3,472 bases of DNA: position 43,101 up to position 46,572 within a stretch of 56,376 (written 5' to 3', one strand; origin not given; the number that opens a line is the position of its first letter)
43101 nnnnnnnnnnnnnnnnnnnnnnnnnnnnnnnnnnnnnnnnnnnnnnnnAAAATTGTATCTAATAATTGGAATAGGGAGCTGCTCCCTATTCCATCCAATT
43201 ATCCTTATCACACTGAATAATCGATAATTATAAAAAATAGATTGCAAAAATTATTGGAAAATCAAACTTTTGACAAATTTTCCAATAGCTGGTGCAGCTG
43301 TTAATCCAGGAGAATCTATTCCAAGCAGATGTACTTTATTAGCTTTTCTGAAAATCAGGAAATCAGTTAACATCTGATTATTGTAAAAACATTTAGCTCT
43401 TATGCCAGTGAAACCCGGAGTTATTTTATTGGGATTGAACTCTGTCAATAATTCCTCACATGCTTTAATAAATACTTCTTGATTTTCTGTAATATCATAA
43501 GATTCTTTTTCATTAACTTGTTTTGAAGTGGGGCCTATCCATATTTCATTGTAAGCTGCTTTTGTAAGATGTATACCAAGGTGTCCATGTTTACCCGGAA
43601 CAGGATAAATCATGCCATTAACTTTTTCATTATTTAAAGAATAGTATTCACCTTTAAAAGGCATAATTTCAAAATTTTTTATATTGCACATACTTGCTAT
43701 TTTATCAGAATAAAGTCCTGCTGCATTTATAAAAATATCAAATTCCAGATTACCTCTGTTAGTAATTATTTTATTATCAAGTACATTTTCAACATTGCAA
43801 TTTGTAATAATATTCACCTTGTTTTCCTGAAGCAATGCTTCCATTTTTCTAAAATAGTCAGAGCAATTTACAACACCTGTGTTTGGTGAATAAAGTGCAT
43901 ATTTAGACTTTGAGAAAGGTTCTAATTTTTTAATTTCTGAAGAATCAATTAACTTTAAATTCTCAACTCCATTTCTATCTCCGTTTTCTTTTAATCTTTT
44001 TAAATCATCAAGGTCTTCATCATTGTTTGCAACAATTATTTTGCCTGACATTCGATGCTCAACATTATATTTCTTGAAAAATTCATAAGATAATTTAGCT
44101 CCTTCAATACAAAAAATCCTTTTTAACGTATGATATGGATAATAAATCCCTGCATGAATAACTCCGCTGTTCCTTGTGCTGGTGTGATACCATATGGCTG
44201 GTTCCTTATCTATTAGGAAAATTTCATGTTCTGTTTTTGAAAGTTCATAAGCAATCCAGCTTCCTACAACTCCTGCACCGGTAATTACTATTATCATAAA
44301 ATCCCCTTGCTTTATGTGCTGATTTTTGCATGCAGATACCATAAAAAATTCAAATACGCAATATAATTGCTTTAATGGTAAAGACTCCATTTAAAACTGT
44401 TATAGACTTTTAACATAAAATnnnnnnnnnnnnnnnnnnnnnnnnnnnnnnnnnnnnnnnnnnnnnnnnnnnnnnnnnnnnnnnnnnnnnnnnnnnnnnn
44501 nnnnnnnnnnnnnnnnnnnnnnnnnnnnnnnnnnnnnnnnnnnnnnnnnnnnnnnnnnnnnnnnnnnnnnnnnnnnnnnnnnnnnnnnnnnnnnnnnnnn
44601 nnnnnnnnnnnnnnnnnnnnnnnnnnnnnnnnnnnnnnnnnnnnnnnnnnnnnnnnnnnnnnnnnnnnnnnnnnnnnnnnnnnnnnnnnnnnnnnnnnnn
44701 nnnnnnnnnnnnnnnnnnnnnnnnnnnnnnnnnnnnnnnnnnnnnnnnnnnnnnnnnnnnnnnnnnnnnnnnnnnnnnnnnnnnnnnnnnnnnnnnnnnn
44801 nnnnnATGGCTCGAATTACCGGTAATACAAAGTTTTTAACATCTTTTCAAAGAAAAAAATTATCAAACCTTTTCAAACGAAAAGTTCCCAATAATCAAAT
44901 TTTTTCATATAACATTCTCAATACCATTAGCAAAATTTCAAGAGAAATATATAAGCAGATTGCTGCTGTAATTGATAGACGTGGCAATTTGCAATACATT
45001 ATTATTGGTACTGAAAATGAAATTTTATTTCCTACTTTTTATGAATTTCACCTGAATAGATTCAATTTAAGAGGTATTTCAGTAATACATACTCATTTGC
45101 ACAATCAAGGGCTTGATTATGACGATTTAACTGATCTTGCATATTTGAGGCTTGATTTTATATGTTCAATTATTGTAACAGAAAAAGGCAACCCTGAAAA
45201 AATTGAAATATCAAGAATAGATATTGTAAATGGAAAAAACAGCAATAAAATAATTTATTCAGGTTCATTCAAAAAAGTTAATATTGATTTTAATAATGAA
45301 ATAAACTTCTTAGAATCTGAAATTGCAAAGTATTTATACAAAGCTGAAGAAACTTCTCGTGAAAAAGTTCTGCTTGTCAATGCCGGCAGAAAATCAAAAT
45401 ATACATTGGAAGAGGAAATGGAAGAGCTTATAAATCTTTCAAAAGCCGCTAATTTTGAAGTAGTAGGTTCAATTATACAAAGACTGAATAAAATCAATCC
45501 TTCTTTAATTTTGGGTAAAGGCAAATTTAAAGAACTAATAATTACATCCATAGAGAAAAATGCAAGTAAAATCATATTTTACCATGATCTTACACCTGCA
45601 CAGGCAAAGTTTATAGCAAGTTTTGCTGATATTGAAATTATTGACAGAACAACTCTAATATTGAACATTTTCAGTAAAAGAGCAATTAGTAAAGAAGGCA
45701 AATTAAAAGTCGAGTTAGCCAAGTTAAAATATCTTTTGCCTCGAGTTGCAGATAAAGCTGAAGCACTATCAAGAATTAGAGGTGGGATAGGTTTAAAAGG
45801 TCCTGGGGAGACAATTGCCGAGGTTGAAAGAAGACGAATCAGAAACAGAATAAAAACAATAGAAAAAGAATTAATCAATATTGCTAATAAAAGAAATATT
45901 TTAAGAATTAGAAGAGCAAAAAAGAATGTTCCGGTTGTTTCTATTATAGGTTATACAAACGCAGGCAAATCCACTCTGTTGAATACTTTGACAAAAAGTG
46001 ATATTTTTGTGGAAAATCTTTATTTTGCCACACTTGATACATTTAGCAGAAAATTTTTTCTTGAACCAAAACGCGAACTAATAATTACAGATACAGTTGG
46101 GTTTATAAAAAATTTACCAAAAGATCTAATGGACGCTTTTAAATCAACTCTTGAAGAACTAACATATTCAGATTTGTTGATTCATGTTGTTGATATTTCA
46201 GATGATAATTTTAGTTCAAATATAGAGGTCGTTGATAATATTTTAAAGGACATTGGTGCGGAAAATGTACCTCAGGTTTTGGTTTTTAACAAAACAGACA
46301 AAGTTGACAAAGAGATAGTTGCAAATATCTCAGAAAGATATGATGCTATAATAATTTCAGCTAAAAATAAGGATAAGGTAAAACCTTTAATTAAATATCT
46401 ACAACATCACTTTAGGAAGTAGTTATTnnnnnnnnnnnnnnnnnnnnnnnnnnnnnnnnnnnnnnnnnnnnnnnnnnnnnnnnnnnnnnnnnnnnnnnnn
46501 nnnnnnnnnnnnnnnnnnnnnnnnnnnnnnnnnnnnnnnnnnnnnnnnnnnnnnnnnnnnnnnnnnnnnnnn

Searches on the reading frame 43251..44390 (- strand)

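Call 12: search_protein_families(library=ncbifam, proteins=[window:43251-44390:-], max_evalue=0.00001)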
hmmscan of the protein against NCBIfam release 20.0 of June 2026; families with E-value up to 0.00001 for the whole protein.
window:43251-44390:- (379 aa): 14 families
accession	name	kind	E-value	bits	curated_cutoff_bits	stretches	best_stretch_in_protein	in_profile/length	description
NF008726.1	PRK11728.1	equivalog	4.1e-71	239.9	299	2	34-301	3-280/389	L-2-hydroxyglutarate oxidase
NF033460.1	glycerol3P_ox_II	equivalog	1.8e-52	178.7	460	1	34-377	4-360/361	type 2 glycerol-3-phosphate oxidase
NF001933.0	PRK00711.1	subfamily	4.8e-16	58.8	383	2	32-86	1-55/429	D-amino acid dehydrogenase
TIGR02352.1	thiamin_ThiO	equivalog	8.5e-15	54.7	250.8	1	34-310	1-283/351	glycine oxidase ThiO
TIGR03197.1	MnmC_Cterm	equivalog_domain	6.5e-12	45.2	174.2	1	34-255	2-227/400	FAD-dependent 5-carboxymethylaminomethyl-2-thiouridine(34) oxidoreductase MnmC1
TIGR03364.1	HpnW_proposed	hypoth_equivalog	5.7e-11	42.1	285.1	1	34-215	3-184/365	TIGR03364 family FAD-dependent oxidoreductase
TIGR03377.1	glycerol3P_GlpA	equivalog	7.7e-11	41.2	552.8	1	34-332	2-305/530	anaerobic glycerol-3-phosphate dehydrogenase subunit GlpA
NF050086.1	pipecolate_AmaA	exception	4.8e-10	38.6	600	1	11-257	5-261/425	L-pipecolate oxidase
NF002481.1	PRK01747.1-2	equivalog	4.5e-08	32.4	600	1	15-233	227-425/611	bifunctional tRNA (5-methylaminomethyl-2-thiouridine)(34)-methyltransferase MnmC2/FAD-dependent 5-carboxymethylaminomethyl-2-thiouridine(34)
NF002480.1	PRK01747.1-1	equivalog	1e-07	30.8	540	1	33-303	250-520/645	bifunctional tRNA (5-methylaminomethyl-2-thiouridine)(34)-methyltransferase MnmC2/FAD-dependent 5-carboxymethylaminomethyl-2-thiouridine(34)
NF007039.0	PRK09496.3-2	equivalog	1.9e-07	30.2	293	1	32-67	1-36/446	Trk system potassium transporter TrkA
TIGR01377.1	soxA_mon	subfamily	2.2e-07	30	479.65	1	33-211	3-180/381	amino oxidase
NF008313.0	PRK11101.1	equivalog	2.2e-07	29.8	425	1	34-331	11-315/548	anaerobic glycerol-3-phosphate dehydrogenase subunit A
NF009074.0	PRK12409.1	equivalog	9.2e-06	25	494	0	34-80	4-50/410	D-amino acid dehydrogenase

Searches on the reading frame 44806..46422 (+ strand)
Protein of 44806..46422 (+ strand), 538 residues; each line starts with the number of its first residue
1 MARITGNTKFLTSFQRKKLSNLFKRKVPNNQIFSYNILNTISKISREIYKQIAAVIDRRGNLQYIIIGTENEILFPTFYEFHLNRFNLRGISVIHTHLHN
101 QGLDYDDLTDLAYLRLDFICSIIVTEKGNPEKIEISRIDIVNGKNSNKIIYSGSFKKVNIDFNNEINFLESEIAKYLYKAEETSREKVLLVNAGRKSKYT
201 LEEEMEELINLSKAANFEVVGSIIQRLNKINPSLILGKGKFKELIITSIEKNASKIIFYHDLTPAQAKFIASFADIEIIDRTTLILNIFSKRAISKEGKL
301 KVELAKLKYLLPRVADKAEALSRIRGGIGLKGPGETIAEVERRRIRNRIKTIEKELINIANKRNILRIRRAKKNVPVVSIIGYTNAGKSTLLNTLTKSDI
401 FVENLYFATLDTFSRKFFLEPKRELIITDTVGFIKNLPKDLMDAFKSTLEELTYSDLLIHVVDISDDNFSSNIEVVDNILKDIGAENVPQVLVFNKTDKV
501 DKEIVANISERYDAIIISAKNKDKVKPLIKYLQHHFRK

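Call 12: search_protein_families(library=ncbifam, proteins=[window:44806-46422:+], max_evalue=0.00001)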
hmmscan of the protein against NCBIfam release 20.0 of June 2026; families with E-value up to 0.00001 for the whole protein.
window:44806-46422:+ (538 aa): 16 families
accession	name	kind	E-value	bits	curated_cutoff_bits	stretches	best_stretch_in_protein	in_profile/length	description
TIGR03156.1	GTP_HflX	equivalog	3.1e-123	411.2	216.75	1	188-534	2-349/351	GTPase HflX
NF008280.0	PRK11058.1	equivalog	4.1e-81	272.9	441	1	202-521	24-346/426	ribosome rescue GTPase HflX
NF000908.1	PRK00089.1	equivalog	4.1e-16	59.1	237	1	377-536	5-167/291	GTPase Era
TIGR03594.1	GTPase_EngA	equivalog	2e-13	50.2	306.7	1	374-532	174-342/432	ribosome biogenesis GTPase Der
TIGR02729.1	Obg_CgtA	equivalog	2e-13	50.1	280.25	1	375-534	157-326/329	Obg family GTPase CgtA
TIGR00231.1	small_GTP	domain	4.9e-13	49.2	42.5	1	377-531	5-161/164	GTP-binding protein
TIGR03918.1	GTP_HydF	equivalog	5e-13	48.6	325.55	1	374-535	6-166/392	[FeFe] hydrogenase H-cluster maturation GTPase HydF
NF008956.1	PRK12299.1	equivalog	9.1e-13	47.9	300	1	377-536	160-325/327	GTPase ObgE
TIGR00450.1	mnmE_trmE_thdF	equivalog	1.5e-12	47.4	252.6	1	337-536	174-367/446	tRNA uridine-5-carboxymethylaminomethyl(34) synthesis GTPase MnmE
NF003661.0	PRK05291.1-3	equivalog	5.2e-12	45.8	380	1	337-536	181-370/448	tRNA uridine-5-carboxymethylaminomethyl(34) synthesis GTPase MnmE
TIGR00436.1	era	equivalog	3e-11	43.2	116.25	1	378-537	3-164/270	GTPase Era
NF008955.0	PRK12297.1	equivalog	3.3e-09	36.2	406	1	375-535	159-327/429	GTPase ObgE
TIGR03596.1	GTPase_YlqF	equivalog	5.5e-07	29.2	208.2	0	346-400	88-143/276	ribosome biogenesis GTPase YlqF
NF002828.0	PRK03003.1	equivalog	1.1e-06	27.5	631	1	350-503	15-164/477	ribosome biogenesis GTPase Der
NF007071.0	PRK09518.1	equivalog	3.6e-06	25.8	953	1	370-503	266-395/706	bifunctional cytidylate kinase/GTPase Der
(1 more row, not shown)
